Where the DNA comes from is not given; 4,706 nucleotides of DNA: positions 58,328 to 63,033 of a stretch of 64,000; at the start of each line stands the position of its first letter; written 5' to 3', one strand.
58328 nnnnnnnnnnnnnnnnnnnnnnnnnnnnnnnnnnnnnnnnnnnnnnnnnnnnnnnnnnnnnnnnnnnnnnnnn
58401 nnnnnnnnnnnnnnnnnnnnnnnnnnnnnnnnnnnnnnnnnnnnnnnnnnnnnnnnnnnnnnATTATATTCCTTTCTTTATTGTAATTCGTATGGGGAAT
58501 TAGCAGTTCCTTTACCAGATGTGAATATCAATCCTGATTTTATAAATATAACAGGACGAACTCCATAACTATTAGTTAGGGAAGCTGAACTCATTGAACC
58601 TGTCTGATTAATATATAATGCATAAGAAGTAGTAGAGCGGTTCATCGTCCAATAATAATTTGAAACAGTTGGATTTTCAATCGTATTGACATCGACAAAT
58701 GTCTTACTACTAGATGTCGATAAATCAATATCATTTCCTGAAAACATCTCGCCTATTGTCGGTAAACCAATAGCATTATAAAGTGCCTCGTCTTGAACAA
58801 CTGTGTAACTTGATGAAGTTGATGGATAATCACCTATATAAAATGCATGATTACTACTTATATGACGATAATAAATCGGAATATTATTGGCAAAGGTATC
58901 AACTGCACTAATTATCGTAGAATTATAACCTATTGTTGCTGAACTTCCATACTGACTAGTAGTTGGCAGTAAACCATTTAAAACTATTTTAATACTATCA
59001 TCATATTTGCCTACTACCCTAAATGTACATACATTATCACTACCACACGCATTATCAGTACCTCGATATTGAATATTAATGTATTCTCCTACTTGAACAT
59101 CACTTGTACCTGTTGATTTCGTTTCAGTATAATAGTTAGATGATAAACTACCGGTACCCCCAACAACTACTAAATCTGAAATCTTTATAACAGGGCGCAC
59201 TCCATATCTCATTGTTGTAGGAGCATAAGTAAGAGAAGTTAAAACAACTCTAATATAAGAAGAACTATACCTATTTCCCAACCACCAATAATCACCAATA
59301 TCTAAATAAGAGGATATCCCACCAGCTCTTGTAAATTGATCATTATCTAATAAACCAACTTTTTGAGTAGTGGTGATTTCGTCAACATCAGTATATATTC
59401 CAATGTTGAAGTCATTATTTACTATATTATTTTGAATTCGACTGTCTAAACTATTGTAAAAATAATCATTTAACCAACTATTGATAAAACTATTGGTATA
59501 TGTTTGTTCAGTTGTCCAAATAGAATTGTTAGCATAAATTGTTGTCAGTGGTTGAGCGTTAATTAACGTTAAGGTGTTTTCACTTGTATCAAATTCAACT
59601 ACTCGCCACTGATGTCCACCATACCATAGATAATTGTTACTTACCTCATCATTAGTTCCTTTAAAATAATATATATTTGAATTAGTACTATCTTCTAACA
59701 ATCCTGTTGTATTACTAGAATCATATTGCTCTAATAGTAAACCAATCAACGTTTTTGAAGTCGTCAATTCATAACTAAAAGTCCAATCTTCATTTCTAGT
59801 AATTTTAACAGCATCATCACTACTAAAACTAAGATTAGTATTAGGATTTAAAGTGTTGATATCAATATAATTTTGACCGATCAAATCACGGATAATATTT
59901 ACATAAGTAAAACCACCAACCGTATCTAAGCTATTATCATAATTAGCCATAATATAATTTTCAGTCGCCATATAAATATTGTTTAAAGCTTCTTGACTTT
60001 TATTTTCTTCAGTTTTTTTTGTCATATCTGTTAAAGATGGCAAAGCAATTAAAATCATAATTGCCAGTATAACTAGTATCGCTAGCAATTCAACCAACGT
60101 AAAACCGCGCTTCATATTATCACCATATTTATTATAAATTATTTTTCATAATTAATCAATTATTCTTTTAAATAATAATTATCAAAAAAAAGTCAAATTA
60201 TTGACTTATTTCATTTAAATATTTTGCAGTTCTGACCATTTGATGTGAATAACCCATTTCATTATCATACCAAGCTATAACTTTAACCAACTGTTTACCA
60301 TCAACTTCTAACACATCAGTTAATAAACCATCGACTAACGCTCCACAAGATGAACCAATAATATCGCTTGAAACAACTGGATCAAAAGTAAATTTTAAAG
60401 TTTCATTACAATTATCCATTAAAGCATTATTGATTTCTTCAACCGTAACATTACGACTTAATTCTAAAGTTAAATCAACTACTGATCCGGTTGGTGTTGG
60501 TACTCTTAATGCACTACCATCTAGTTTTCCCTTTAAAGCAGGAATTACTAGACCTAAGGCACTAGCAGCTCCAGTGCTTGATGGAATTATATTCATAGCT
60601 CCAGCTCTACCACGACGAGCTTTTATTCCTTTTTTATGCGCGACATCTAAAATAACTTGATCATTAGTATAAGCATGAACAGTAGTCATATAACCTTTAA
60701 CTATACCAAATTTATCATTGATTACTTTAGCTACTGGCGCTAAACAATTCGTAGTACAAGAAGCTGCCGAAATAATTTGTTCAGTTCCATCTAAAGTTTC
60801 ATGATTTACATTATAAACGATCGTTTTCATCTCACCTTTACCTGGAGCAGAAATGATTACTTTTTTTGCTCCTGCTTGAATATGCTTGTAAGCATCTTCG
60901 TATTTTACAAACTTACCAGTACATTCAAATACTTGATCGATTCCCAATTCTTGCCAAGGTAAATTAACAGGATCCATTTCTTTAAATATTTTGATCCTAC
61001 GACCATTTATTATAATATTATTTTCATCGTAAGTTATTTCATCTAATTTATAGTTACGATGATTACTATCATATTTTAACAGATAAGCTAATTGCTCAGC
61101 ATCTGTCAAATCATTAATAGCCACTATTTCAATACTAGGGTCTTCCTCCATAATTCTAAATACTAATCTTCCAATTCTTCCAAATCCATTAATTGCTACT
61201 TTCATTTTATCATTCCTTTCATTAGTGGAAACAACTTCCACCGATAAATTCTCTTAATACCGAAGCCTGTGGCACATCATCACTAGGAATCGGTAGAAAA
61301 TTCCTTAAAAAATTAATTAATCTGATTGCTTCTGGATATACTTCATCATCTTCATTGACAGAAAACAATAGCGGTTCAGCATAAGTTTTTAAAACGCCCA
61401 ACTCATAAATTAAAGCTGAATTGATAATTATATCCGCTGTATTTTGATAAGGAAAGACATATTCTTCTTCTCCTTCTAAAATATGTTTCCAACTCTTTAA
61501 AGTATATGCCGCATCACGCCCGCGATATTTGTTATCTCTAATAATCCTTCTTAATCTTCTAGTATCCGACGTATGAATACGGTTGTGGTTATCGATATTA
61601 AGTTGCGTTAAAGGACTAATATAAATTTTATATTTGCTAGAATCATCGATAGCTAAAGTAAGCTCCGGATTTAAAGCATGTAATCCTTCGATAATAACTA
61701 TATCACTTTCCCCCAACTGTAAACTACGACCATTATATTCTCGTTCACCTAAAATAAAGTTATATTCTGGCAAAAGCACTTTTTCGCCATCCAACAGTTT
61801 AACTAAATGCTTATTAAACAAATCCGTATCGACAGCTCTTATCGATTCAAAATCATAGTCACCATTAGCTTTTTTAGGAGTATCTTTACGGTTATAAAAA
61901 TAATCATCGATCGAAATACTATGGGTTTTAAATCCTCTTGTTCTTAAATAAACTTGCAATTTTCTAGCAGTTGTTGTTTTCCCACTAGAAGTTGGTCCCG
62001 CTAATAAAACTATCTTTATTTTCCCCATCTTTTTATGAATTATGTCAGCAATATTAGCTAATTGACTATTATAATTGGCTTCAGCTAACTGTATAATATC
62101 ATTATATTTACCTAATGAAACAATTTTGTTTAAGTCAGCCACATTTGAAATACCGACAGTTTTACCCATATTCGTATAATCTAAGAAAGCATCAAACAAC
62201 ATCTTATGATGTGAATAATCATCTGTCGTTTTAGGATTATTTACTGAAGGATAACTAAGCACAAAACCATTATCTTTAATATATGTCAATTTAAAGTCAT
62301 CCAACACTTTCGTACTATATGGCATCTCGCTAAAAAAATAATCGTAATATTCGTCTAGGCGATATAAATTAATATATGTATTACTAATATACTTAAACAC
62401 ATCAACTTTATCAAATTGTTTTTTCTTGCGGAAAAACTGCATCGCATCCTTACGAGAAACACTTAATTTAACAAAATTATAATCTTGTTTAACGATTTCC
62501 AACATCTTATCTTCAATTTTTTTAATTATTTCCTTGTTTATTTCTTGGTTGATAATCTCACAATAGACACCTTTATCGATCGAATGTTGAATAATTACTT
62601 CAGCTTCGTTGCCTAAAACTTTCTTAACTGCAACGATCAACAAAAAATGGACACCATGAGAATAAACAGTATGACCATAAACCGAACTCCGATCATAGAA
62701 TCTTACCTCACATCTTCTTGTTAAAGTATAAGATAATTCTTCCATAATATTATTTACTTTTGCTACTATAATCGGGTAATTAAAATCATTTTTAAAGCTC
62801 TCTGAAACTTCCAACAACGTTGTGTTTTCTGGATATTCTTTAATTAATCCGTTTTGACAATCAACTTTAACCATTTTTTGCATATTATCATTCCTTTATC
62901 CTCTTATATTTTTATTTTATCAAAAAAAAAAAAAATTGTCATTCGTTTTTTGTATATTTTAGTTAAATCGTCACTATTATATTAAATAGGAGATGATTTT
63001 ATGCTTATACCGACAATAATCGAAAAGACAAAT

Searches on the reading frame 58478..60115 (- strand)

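Call 81: search_protein_families(library=pfam, proteins=[window:58478-60115:-], max_evalue=0.00001)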
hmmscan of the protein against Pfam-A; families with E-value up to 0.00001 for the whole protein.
window:58478-60115:- (545 aa): 1 family
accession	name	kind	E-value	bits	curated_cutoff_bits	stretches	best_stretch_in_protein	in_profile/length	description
PF19789.6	DUF6273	-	4.5e-10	40.1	23.5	0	199-312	27-170/172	Domain of unknown function (DUF6273)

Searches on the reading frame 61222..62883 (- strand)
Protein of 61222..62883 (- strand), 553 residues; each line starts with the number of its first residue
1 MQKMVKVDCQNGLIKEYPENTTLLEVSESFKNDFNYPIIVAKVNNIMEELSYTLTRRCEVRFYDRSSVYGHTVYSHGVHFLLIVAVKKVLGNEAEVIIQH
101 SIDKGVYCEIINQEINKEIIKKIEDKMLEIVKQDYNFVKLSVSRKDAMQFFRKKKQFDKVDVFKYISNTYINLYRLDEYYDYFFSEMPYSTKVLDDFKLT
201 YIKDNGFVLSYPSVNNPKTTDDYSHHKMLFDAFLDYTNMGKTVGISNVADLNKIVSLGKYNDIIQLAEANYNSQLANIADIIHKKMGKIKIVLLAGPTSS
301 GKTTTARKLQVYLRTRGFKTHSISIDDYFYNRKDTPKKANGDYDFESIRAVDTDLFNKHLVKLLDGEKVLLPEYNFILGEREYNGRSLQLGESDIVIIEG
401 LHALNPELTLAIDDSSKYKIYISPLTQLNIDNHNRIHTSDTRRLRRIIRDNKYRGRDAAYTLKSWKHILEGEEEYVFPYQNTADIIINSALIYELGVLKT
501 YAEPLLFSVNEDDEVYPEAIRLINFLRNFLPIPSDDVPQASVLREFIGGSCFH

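Call 81: search_protein_families(library=pfam, proteins=[window:61222-62883:-], max_evalue=0.00001)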
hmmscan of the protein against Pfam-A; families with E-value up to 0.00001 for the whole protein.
window:61222-62883:- (553 aa): 1 family
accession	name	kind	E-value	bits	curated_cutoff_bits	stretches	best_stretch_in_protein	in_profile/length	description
PF00485.24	PRK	-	5.9e-19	69.1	22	1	292-489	2-189/196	Phosphoribulokinase / Uridine kinase family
